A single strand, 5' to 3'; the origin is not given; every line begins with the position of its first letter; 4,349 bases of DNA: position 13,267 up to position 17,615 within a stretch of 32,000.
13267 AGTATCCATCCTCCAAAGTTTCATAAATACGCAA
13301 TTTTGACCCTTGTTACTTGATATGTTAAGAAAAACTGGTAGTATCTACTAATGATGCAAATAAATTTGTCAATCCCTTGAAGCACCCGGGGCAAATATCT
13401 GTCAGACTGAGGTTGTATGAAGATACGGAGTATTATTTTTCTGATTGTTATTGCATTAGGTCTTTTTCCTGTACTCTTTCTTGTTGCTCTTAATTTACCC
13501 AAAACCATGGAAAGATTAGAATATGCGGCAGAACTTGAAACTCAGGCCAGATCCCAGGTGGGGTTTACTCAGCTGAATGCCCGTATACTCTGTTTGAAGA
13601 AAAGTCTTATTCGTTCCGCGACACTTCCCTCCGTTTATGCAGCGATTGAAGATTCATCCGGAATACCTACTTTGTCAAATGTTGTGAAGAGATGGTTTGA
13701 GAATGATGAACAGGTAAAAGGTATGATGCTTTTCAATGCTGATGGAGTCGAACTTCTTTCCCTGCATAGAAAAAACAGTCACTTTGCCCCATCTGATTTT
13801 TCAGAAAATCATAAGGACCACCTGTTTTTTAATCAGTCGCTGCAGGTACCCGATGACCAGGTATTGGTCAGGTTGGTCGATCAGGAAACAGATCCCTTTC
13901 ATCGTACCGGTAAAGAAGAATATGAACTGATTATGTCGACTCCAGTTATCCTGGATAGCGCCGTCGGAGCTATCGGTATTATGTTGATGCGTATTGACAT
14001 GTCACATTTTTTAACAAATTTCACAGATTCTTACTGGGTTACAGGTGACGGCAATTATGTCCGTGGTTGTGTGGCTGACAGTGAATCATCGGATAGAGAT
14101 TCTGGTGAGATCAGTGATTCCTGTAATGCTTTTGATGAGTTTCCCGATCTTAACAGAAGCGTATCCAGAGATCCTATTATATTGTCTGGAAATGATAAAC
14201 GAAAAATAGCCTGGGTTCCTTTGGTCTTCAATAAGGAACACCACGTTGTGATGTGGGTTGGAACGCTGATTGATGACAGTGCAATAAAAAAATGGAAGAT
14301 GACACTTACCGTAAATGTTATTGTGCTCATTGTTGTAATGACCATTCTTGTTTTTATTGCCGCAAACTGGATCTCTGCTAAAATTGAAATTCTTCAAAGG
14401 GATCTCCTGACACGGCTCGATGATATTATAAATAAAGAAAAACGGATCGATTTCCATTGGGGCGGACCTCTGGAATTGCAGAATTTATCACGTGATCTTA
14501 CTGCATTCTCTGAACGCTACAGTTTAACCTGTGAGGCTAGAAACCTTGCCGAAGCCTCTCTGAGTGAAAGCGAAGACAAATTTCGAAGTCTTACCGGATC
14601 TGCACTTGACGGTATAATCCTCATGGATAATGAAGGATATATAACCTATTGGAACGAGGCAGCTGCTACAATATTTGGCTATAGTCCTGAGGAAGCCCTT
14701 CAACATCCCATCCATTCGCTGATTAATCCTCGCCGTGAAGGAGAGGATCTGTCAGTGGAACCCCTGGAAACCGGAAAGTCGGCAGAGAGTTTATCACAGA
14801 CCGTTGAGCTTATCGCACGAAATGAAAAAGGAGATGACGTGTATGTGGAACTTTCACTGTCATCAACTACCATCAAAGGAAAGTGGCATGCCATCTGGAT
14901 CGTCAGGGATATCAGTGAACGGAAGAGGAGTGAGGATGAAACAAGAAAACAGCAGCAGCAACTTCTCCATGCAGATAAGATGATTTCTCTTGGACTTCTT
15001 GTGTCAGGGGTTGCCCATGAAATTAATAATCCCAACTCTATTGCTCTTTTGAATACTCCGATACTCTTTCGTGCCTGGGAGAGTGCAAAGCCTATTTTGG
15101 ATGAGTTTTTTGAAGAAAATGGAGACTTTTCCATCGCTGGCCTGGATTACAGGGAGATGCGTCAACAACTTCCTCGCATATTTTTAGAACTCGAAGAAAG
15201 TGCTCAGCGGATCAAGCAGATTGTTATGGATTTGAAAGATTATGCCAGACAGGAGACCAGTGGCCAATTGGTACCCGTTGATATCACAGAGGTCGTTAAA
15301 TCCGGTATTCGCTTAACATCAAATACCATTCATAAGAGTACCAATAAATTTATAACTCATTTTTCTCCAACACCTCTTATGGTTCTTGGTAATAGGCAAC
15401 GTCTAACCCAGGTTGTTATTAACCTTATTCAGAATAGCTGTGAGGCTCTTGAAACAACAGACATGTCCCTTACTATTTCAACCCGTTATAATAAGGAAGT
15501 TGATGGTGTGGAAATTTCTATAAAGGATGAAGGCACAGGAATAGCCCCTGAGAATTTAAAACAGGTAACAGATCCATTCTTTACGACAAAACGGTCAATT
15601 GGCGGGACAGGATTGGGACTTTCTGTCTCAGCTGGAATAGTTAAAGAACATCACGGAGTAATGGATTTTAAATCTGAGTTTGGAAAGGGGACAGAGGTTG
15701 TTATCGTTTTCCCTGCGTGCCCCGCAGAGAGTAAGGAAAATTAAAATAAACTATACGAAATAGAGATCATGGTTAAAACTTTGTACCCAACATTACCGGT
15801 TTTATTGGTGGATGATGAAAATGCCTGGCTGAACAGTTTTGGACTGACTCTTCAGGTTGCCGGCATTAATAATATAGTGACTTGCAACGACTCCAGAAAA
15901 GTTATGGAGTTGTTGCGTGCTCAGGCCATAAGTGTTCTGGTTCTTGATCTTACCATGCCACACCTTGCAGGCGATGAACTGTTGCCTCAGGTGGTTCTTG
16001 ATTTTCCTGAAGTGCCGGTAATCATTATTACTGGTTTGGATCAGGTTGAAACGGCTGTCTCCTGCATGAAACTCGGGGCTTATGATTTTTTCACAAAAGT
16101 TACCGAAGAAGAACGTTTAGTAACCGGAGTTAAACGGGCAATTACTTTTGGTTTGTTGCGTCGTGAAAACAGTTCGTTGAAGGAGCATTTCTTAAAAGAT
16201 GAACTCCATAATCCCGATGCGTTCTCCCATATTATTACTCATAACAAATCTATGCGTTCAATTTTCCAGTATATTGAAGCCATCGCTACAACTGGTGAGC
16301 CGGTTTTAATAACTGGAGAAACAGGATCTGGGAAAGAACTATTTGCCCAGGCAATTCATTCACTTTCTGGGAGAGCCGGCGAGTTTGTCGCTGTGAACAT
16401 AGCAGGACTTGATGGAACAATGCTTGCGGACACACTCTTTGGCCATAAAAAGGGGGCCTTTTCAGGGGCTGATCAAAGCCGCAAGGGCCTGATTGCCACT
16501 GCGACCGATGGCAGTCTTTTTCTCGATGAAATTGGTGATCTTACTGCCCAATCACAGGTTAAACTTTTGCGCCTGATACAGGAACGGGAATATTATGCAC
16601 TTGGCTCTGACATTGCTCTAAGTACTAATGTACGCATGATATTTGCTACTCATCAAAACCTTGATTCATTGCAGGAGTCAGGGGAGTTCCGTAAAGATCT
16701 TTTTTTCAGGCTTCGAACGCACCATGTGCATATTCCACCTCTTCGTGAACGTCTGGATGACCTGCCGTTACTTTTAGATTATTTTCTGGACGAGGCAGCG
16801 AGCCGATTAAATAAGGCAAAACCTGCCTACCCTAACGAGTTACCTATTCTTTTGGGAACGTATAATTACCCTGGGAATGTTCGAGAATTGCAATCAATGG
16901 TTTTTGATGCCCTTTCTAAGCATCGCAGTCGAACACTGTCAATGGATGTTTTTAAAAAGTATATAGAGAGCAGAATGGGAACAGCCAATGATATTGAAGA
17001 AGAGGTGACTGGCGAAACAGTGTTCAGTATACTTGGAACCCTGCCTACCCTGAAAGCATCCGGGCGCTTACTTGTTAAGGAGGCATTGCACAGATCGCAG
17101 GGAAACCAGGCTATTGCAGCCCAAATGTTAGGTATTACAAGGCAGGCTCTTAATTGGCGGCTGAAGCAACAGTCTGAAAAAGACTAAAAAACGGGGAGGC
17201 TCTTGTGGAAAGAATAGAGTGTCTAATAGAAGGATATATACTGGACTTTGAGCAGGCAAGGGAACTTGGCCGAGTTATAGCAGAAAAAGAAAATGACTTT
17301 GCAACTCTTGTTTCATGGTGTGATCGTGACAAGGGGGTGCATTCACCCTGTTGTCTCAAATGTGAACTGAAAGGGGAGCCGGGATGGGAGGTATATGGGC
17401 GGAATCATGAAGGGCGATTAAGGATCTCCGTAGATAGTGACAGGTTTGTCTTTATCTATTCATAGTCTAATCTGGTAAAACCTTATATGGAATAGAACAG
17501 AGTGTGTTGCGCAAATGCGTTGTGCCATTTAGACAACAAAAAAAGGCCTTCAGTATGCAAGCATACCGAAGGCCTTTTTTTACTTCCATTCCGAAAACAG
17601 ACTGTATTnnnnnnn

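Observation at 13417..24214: Candidate integrated periplasmic redox system: two sigma-54 regulators, an anchorless Mo-oxidoreductase and a secreted Cys-protein pair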

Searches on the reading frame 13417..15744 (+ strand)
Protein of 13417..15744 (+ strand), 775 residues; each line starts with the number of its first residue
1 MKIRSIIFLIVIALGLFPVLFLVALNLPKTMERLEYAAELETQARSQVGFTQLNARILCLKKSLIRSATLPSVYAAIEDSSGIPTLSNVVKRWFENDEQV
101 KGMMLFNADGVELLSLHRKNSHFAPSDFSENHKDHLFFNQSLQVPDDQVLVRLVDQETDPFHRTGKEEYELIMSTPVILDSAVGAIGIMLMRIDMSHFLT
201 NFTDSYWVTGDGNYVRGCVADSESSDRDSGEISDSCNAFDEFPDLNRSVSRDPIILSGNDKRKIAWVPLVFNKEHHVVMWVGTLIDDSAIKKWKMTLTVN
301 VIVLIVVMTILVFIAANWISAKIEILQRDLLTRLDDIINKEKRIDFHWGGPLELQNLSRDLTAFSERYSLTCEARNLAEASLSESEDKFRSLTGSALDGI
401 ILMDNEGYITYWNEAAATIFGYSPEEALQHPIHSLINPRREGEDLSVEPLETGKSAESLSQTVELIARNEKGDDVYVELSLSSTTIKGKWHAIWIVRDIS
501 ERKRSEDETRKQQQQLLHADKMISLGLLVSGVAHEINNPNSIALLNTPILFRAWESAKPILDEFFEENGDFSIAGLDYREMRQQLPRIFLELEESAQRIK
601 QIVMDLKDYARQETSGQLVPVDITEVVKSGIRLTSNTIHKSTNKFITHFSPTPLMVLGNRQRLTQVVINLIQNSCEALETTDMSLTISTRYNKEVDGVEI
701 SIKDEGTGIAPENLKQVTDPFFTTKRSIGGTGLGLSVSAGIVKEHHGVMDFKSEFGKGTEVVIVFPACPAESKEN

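Call 4: search_protein_families(library=pfam, proteins=[window:13417-15744:+], max_evalue=0.01)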
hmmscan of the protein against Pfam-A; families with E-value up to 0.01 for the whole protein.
window:13417-15744:+ (775 aa): 10 families
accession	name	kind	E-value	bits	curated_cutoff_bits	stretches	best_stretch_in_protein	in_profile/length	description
PF02518.31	HATPase_c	-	5.4e-23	82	26.4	1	659-767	2-109/111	Histidine kinase-, DNA gyrase B-, and HSP90-like ATPase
PF13426.13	PAS_9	-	3.8e-14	53.2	27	1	398-501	2-103/103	PAS domain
PF00989.32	PAS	-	8.1e-12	45.6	22.6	1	394-499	8-113/113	PAS fold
PF08448.16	PAS_4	-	1.6e-09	38.4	23.1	1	398-504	6-110/110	PAS fold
PF13188.13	PAS_8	-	1.3e-08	34.9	21.8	1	388-441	2-55/65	PAS domain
PF14827.12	dCache_3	-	2.7e-05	24.3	25.7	1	44-204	10-153/239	Double sensory domain of two-component sensor kinase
PF13589.12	HATPase_c_3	-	5.9e-05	23.5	25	1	664-734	4-76/137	Histidine kinase-, DNA gyrase B-, and HSP90-like ATPase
PF00512.31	HisKA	-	0.0003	21.2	26.9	0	525-614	2-65/66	His Kinase A (phospho-acceptor) domain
PF14501.12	HATPase_c_5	-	0.0034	17.7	22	1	662-754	5-91/102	GHKL domain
PF13581.12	HATPase_c_2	-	0.0057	17.1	27.4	0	668-745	41-112/127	Histidine kinase-like ATPase domain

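Call 5: search_protein_families(library=ncbifam, proteins=[window:13417-15744:+], max_evalue=0.01)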
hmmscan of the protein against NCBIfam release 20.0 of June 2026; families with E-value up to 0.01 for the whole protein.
window:13417-15744:+ (775 aa): 84 families (the best 25 are shown)
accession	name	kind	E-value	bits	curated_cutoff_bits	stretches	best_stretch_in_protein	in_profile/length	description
NF008468.0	PRK11360.1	equivalog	2.8e-57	194.5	646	2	595-772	440-613/616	two-component system sensor histidine kinase AtoS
NF052573.1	HisKinEspAMyxo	equivalog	9.2e-47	159.5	1400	1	378-771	244-615/755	serine histidine kinase EspA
NF052574.1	HisKinEspCMyxo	equivalog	4.5e-46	157.4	1200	1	406-773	307-643/785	serine histidine kinase EspC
NF010411.0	PRK13837.1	equivalog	9e-38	129.8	647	2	587-769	487-677/828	two-component system VirA-like sensor kinase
NF038348.1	T2SS_HK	subfamily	2.6e-37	128.5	450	1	501-766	303-572/574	histidine kinase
NF041777.1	sens_FixL_Rhizob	equivalog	1.3e-33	116.4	850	2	594-769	311-483/485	sensor protein FixL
NF046044.1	PnpS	equivalog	2.4e-33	115.7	400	2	587-766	207-390/390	two-component system histidine kinase PnpS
TIGR02966.1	phoR_proteo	equivalog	1.3e-32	113.1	334.2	2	582-764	147-332/333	phosphate regulon sensor histidine kinase PhoR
NF047874.1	MASE3_PAS_HK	subfamily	4.9e-30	104.9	560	2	664-769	521-627/655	MASE3 domain-containing sensor histidine kinase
NF007688.0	PRK10364.1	equivalog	6.9e-30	104.2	479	2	595-768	285-452/460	two-component system sensor histidine kinase ZraS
NF047466.1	hybrid_RR_LvrB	exception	3.9e-29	102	500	2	588-766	190-375/377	hybrid histidine kinase/response regulator LvrB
NF033092.0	HK_WalK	equivalog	1.4e-28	99.9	725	2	589-766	411-593/594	cell wall metabolism sensor histidine kinase WalK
NF046020.1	HisKinCckABruc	equivalog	2.6e-26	91.8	1000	1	590-770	520-710/868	cell cycle histidine kinase CckA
NF047497.1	HK_LIC_12097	equivalog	4.3e-26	91.5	500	2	594-766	196-365/367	LIC_12097 family sensor histidine kinase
NF047794.1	HisKinPtgB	equivalog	8.2e-25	87.1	1000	2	591-765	485-653/656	two-component system sensor histidine kinase PgtB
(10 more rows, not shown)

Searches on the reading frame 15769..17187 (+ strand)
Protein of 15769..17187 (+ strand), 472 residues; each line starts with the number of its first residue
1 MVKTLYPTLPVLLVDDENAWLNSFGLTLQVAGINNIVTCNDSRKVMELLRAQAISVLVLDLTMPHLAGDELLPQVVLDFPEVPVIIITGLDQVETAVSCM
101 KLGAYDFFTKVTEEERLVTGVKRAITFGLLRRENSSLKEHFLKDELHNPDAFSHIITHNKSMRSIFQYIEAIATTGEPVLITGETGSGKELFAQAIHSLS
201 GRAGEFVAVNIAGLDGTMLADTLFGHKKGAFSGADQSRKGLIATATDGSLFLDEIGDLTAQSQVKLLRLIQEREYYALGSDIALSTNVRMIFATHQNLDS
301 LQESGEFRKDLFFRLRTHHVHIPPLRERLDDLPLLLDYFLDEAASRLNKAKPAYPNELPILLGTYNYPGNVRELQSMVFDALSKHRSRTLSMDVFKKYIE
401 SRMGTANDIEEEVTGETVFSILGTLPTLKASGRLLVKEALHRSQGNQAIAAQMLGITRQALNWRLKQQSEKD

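Call 4: search_protein_families(library=pfam, proteins=[window:15769-17187:+], max_evalue=0.01)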
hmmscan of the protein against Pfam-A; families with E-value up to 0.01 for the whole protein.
window:15769-17187:+ (472 aa): 9 families
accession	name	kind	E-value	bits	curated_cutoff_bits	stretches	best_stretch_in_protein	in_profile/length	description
PF00158.32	Sigma54_activat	-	3.8e-55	186.6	20.2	1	155-320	1-167/168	Sigma-54 interaction domain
PF14532.12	Sigma54_activ_2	-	5.7e-22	78.9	25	1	160-325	5-138/138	Sigma-54 interaction domain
PF00072.30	Response_reg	-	6.6e-21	75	30.2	1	11-120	1-109/111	Response regulator receiver domain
PF25601.1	AAA_lid_14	-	4.3e-15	55.8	27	1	326-406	1-81/87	AAA+ ATPase lid domain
PF02954.25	HTH_8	-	7e-06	26.1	22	1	436-467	10-41/42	Bacterial regulatory protein, Fis family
PF01078.27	Mg_chelatase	-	0.00011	22.1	20.3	0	233-262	93-122/207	Magnesium chelatase, subunit ChlI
PF07728.20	AAA_5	-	0.00023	21.6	22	1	178-297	1-124/139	AAA domain (dynein-related subfamily)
PF00462.30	Glutaredoxin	-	0.0028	18.3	22.9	0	38-89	8-57/60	Glutaredoxin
PF00004.35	AAA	-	0.0087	17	21.2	0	179-303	1-116/131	ATPase family associated with various cellular activities (AAA)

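Call 5: search_protein_families(library=ncbifam, proteins=[window:15769-17187:+], max_evalue=0.01)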
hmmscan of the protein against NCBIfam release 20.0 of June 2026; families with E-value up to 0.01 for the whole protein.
window:15769-17187:+ (472 aa): 95 families (the best 25 are shown)
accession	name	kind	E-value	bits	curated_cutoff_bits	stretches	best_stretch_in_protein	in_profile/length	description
NF008469.0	PRK11361.1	equivalog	2.3e-89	300.2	714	1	10-467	6-453/461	acetoacetate metabolism transcriptional regulator AtoC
TIGR01818.1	ntrC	equivalog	3.1e-88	296.6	558.6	1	11-467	1-462/463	nitrogen regulation protein NR(I)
TIGR02915.1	PEP_resp_reg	equivalog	8.5e-85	285.2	502.6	1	12-462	2-436/445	PEP-CTERM-box response regulator transcription factor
NF038308.1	RNA_repair_RtcR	equivalog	1.3e-80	271.7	650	1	96-463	126-511/530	RNA repair transcriptional activator RtcR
NF008176.1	PRK10923.1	equivalog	2.9e-76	256.9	620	1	11-466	6-464/469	nitrogen regulation protein NR(I)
NF041552.1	TF_PrdR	equivalog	4.3e-76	256.5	795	1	138-467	250-575/577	sigma-54 dependent transcriptional regulator PrdR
NF051870.1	NAssimRespRegNtrX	equivalog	1.5e-74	251.5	600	1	11-467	4-449/452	nitrogen assimilation response regulator NtrX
NF011695.0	PRK15115.1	equivalog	9.5e-74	248.7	763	1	11-387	9-370/445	two-component system response regulator GlrR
NF007689.0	PRK10365.1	equivalog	1.3e-71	241.7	760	1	11-464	8-438/441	sigma-54-dependent response regulator transcription factor ZraR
NF003451.0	PRK05022.1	equivalog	1.9e-71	241.3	476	1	145-462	182-502/512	nitric oxide reductase transcriptional regulator NorR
NF041946.1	LuxO_transreg_Vib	equivalog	1.7e-70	238.1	800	1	37-464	24-456/463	quorum-sensing sigma-54 dependent transcriptional regulator LuxO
TIGR01817.1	nifA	equivalog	1.3e-69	235.4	528.85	1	137-467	180-526/534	nif-specific transcriptional activator NifA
NF049963.1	RespRegFlgRCampy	domain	1.5e-65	221.8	750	1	52-416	43-397/429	fla regulon two-component system response regulator FlgR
TIGR02329.1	propionate_PrpR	equivalog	3.4e-64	217.4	499.2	1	19-466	114-525/526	propionate catabolism operon regulatory protein PrpR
NF011953.0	PRK15424.1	equivalog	2.4e-63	214.6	703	1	140-470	206-536/538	propionate catabolism operon regulatory protein PrpR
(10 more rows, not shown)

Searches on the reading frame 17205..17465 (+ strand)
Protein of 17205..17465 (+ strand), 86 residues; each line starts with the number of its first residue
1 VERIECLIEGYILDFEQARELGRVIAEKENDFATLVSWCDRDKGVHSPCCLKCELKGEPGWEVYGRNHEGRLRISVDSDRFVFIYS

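Call 4: search_protein_families(library=pfam, proteins=[window:17205-17465:+], max_evalue=0.01)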
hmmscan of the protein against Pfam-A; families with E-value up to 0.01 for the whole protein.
window:17205-17465:+ (86 aa): 1 family
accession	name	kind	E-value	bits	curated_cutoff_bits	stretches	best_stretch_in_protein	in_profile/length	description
PF18505.6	DUF5619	-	6.5e-29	100.2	25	1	1-85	1-85/85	Domain of unknown function (DUF5619)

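Call 5: search_protein_families(library=ncbifam, proteins=[window:17205-17465:+], max_evalue=0.01)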
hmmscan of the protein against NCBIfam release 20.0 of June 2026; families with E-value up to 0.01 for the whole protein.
window:17205-17465:+ (86 aa): 0 families

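Call 38: search_solved_structures(query=window:17205-17465:+, max_evalue=1, show_alignments=1)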
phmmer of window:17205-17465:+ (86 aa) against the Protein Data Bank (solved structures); distinct sequences matched with E-value up to 1: 1.
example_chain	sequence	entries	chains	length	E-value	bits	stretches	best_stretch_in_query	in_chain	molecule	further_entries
3c0f_B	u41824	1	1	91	0.00095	22.4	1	14-83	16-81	Uncharacterized protein AF_1514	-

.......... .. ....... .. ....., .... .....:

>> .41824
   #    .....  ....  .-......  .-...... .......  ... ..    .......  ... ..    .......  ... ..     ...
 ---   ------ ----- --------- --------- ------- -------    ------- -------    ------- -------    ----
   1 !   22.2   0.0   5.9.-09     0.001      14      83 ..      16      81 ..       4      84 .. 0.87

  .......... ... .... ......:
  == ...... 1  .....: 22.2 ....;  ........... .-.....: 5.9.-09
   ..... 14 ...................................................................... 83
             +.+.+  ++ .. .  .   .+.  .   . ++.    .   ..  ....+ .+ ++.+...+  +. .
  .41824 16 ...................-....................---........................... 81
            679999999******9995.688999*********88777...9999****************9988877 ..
